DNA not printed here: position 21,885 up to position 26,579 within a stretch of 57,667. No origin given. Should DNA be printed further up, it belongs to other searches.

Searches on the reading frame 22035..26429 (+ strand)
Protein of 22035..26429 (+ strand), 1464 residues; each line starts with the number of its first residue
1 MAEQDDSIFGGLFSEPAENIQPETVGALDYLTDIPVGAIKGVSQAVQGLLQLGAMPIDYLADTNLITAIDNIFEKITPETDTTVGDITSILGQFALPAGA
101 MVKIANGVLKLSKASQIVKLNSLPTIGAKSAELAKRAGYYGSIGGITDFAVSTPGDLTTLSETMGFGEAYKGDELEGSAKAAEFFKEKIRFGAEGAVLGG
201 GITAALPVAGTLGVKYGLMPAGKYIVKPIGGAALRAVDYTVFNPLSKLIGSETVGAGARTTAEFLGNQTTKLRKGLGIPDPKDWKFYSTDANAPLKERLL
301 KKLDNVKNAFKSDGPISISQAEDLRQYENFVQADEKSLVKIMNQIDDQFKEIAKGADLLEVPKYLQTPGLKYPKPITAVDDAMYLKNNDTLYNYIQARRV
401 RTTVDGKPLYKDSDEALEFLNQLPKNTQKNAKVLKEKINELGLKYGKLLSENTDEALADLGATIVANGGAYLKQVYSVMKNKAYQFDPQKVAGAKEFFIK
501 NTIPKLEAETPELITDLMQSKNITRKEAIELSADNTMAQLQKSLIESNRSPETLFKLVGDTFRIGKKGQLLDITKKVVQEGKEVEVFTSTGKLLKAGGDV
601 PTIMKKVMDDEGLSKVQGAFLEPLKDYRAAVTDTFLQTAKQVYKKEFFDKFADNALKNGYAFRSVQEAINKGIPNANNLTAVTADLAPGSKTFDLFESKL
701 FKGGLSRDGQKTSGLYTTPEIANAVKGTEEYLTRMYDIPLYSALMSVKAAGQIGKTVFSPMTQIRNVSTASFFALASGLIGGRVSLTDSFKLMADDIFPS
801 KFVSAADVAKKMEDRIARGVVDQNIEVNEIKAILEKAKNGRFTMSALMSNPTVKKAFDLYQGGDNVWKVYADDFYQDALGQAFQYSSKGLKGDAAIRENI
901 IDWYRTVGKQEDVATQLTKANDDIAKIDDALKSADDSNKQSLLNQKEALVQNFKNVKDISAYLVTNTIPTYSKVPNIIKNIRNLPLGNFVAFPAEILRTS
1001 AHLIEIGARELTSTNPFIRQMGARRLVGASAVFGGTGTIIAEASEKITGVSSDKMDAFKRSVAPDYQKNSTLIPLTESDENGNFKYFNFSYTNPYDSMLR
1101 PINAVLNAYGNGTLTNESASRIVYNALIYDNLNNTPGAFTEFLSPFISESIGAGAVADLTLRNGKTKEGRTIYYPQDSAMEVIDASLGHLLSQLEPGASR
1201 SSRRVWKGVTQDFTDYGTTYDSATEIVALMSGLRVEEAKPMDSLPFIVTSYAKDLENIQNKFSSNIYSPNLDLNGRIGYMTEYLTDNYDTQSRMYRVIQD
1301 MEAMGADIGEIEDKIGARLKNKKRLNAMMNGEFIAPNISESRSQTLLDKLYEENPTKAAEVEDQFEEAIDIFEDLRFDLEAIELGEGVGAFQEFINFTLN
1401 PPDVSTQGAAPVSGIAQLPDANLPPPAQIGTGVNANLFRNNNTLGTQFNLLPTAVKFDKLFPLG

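Call 14: search_protein_families(library=pfam, proteins=[window:22035-26429:+], max_evalue=0.01)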
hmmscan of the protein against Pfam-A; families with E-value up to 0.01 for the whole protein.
window:22035-26429:+ (1464 aa): 0 families

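Call 15: search_protein_families(library=phrogs, proteins=[window:22035-26429:+], max_evalue=0.001)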
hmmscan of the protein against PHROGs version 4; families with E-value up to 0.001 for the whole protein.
window:22035-26429:+ (1464 aa): 0 families

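Call 32: search_solved_structures(query=window:22035-26429:+, max_evalue=1)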
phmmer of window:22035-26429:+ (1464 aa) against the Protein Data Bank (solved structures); distinct sequences matched with E-value up to 1: 4.
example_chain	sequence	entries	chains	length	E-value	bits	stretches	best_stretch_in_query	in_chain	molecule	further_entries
3dpl_C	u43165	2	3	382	0.53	11.2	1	890-961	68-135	Cullin-5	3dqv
6hix_BN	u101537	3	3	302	0.68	10.8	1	1266-1320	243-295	ml80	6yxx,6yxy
6hiv_BN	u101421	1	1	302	0.69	10.8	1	1266-1320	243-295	mL80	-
1wdk_C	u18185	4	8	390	0.89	10.5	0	1035-1124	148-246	3-ketoacyl-CoA thiolase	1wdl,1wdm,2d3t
